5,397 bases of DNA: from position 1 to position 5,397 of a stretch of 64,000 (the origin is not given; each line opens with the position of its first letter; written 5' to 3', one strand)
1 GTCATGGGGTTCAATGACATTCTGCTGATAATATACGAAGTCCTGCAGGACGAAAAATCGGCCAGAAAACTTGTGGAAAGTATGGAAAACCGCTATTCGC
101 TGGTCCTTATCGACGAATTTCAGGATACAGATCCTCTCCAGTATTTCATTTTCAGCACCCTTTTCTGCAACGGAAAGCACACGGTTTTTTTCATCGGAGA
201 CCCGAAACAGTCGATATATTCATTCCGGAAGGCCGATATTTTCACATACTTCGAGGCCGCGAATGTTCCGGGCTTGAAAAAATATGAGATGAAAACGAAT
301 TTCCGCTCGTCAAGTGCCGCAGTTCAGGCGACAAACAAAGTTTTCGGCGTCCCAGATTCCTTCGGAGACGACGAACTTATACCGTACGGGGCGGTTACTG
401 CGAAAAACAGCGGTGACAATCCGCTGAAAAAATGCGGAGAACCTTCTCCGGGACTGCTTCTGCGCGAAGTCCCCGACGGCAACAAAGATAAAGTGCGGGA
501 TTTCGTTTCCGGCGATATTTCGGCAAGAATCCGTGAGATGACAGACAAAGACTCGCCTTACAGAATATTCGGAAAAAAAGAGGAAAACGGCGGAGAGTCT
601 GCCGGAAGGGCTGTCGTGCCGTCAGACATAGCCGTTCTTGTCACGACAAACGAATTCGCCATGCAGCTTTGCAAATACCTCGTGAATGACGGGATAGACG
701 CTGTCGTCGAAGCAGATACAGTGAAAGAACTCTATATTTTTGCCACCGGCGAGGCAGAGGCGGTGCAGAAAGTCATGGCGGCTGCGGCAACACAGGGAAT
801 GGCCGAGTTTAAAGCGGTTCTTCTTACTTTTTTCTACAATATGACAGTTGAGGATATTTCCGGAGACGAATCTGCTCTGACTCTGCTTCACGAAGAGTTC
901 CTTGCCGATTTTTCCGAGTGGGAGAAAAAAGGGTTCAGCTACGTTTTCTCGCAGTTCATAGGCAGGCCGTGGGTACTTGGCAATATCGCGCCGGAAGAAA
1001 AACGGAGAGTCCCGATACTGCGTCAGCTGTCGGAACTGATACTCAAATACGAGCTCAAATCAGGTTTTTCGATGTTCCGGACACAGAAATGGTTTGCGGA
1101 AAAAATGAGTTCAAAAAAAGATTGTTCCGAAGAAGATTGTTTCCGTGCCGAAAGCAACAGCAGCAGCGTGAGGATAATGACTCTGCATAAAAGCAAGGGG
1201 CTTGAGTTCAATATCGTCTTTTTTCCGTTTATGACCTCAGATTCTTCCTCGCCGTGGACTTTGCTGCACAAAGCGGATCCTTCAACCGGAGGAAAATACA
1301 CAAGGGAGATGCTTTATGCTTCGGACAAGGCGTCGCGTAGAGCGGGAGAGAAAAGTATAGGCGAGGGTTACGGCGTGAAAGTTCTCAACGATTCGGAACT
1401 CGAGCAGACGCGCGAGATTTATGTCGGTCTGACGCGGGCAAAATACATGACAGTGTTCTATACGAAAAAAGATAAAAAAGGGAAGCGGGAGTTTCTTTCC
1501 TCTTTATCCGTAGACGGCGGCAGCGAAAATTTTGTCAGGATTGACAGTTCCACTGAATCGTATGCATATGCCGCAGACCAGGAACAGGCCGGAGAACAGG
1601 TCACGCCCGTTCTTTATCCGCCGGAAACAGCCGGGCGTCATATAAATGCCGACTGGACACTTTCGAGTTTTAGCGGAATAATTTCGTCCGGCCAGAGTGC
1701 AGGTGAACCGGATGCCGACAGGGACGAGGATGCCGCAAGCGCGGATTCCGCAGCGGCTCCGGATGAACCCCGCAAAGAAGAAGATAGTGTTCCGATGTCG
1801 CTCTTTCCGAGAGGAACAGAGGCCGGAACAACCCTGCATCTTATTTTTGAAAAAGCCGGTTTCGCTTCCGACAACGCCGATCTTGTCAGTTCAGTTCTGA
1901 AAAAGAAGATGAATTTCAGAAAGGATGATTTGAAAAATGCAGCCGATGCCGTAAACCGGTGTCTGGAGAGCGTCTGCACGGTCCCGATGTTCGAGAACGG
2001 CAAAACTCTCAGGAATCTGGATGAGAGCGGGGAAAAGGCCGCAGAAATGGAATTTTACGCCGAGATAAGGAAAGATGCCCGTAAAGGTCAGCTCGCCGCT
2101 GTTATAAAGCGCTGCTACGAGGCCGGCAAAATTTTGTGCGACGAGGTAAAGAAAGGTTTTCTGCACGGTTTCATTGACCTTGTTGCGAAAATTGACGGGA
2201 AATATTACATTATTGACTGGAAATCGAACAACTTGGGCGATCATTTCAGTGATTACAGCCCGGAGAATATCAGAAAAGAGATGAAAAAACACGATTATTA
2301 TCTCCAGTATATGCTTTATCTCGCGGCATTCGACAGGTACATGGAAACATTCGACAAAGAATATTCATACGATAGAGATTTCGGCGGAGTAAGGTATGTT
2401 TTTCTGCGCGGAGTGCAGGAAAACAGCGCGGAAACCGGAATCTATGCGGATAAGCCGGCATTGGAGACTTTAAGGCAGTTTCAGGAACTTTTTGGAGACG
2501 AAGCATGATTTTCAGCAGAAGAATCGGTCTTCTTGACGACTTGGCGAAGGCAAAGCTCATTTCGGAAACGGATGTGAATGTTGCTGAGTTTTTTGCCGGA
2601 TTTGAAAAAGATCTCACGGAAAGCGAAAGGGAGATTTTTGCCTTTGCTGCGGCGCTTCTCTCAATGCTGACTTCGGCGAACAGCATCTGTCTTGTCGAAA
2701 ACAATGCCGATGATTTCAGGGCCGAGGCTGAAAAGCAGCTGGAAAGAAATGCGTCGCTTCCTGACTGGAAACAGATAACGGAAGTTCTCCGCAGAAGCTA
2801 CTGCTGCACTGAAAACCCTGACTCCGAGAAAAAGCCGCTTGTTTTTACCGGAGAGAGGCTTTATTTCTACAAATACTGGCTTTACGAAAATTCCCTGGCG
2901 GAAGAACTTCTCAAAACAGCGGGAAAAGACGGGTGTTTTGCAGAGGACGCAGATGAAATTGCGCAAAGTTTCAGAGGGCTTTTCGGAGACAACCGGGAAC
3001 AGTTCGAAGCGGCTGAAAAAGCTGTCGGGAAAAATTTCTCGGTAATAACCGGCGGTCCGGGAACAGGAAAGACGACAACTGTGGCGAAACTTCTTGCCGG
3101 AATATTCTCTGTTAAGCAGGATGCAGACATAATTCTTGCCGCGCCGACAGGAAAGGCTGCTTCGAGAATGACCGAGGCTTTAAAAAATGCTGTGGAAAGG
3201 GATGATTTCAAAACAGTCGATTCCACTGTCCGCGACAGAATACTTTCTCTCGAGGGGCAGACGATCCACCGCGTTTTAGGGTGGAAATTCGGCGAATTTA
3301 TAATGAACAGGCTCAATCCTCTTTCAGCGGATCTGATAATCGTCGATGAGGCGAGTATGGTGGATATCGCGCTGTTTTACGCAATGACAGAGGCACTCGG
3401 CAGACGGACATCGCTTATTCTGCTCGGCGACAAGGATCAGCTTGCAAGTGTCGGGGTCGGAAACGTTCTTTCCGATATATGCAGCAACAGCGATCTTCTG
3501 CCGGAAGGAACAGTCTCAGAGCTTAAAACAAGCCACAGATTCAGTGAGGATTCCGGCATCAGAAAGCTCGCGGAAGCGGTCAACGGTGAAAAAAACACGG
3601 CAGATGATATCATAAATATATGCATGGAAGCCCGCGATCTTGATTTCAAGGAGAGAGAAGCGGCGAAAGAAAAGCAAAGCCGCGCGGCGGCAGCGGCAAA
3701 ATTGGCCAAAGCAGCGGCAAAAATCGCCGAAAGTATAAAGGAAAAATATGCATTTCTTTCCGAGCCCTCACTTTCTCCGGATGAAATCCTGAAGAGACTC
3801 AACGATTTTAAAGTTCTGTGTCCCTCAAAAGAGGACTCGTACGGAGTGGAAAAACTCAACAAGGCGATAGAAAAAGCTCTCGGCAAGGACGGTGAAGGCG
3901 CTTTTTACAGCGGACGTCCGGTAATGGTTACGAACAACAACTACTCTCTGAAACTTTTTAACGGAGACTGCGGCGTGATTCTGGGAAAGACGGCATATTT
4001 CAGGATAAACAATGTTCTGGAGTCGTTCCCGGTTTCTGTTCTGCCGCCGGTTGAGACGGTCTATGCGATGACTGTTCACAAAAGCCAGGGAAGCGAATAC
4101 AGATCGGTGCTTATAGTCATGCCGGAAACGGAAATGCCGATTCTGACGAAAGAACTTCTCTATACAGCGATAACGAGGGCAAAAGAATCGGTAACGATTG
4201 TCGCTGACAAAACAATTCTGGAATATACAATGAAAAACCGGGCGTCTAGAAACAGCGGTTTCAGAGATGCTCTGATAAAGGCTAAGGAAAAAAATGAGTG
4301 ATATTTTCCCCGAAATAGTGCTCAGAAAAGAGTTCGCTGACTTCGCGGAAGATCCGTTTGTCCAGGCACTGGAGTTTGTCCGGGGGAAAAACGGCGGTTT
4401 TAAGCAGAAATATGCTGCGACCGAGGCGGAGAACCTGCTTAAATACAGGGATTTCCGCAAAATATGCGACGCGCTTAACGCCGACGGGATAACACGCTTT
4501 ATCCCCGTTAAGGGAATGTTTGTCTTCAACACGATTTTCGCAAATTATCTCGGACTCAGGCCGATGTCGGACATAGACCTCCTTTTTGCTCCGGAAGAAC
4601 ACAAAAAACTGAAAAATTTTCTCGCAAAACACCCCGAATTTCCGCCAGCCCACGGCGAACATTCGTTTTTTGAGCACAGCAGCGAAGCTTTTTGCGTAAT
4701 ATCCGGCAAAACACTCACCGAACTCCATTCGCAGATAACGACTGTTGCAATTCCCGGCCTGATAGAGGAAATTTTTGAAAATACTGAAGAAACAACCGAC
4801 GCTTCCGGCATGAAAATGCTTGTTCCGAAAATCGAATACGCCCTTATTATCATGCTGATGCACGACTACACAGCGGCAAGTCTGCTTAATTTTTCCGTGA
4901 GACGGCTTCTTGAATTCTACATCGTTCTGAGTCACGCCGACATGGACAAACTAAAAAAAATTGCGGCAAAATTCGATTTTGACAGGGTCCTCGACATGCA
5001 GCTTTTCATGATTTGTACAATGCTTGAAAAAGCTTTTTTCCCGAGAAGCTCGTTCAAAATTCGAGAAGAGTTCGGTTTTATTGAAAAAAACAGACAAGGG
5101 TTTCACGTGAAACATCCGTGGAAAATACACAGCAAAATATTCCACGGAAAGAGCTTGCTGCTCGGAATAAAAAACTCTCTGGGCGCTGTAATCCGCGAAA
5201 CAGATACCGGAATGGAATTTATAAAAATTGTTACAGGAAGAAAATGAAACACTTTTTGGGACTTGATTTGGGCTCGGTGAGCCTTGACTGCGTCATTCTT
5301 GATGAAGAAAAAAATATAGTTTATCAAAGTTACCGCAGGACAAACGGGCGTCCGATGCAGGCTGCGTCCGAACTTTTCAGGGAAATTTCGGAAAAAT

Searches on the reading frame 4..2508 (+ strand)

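Call 70: search_protein_families(library=pfam, proteins=[window:4-2508:+])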
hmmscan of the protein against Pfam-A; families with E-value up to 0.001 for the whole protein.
window:4-2508:+ (834 aa): 5 families
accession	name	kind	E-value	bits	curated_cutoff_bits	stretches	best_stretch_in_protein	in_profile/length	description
PF00580.27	UvrD-helicase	-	6e-24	85.6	23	1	2-86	187-267/271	UvrD/REP helicase N-terminal domain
PF13361.12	UvrD_C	-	1.3e-12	48.3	25.6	1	382-482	281-342/350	UvrD-like helicase C-terminal domain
PF13245.12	AAA_19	-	2.1e-07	31.6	25.1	1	25-75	85-134/134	AAA domain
PF13538.12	UvrD_C_2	-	9.5e-07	29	27.4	1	389-412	2-27/52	UvrD-like helicase C-terminal domain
PF12705.13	PDDEXK_1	-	1.8e-06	28.5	22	1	608-825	38-215/247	PD-(D/E)XK nuclease superfamily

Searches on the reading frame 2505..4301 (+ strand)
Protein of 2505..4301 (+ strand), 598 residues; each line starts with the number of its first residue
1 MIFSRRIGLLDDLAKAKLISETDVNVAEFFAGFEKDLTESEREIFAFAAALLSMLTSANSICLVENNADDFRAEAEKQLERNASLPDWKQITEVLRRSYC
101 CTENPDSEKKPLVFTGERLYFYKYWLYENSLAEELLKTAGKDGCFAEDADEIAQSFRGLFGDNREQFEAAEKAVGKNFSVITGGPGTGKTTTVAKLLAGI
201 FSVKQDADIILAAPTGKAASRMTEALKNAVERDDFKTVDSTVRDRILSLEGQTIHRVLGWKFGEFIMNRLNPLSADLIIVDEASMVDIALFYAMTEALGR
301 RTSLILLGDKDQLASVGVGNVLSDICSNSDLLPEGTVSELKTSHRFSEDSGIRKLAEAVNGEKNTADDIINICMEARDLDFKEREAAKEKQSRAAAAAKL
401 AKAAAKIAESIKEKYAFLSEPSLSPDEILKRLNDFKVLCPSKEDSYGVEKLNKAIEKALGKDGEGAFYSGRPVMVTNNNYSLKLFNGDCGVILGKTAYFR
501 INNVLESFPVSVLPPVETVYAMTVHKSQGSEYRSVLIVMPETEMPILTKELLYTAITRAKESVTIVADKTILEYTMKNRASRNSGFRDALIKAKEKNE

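Call 70: search_protein_families(library=pfam, proteins=[window:2505-4301:+])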
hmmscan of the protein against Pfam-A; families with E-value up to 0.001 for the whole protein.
window:2505-4301:+ (598 aa): 12 families
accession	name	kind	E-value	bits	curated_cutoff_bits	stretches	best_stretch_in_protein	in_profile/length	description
PF13245.12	AAA_19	-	2.6e-35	122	25.1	1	166-317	1-133/134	AAA domain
PF13604.12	AAA_30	-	1.7e-28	100.1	27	1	163-365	3-174/191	AAA domain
PF01443.25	Viral_helicase1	-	2.4e-14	54.1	21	2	521-566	179-227/228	Viral superfamily 1 RNA helicase core domain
PF13538.12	UvrD_C_2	-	2.5e-14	53.3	27.4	1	519-566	2-52/52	UvrD-like helicase C-terminal domain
PF13086.12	AAA_11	-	1.5e-12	48.3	27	1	163-230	3-75/257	AAA domain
PF05127.21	NAT10_TcmA_helicase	-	3.7e-10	40.4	22.7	1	180-297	1-112/176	RNA cytidine acetyltransferase NAT10/TcmA, helicase domain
PF21185.3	RecD_N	-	4.3e-09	37.1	22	1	16-120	2-103/103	RecBCD enzyme subunit RecD, N-terminal domain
PF18335.7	SH3_13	-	1.6e-08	34.7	41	1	452-493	10-52/65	ATP-dependent RecD-like DNA helicase SH3 domain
PF00580.27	UvrD-helicase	-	7.1e-08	32.9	23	1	163-318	2-112/271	UvrD/REP helicase N-terminal domain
PF13401.12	AAA_22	-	2.9e-05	24.8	27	1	175-290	4-100/130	AAA domain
PF09848.15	SLFN-g3_helicase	-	0.00023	21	24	1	178-284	3-89/354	Schlafen group 3, DNA/RNA helicase domain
PF13361.12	UvrD_C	-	0.00084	19.3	25.6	0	517-567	285-347/350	UvrD-like helicase C-terminal domain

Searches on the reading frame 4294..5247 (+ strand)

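Call 70: search_protein_families(library=pfam, proteins=[window:4294-5247:+])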
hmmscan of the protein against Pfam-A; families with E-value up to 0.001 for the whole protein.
window:4294-5247:+ (317 aa): 1 family
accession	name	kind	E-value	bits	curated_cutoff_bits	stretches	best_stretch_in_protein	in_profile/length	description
PF14907.12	NTP_transf_5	-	6.7e-16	59.1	31.2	1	36-237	42-241/249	Uncharacterised nucleotidyltransferase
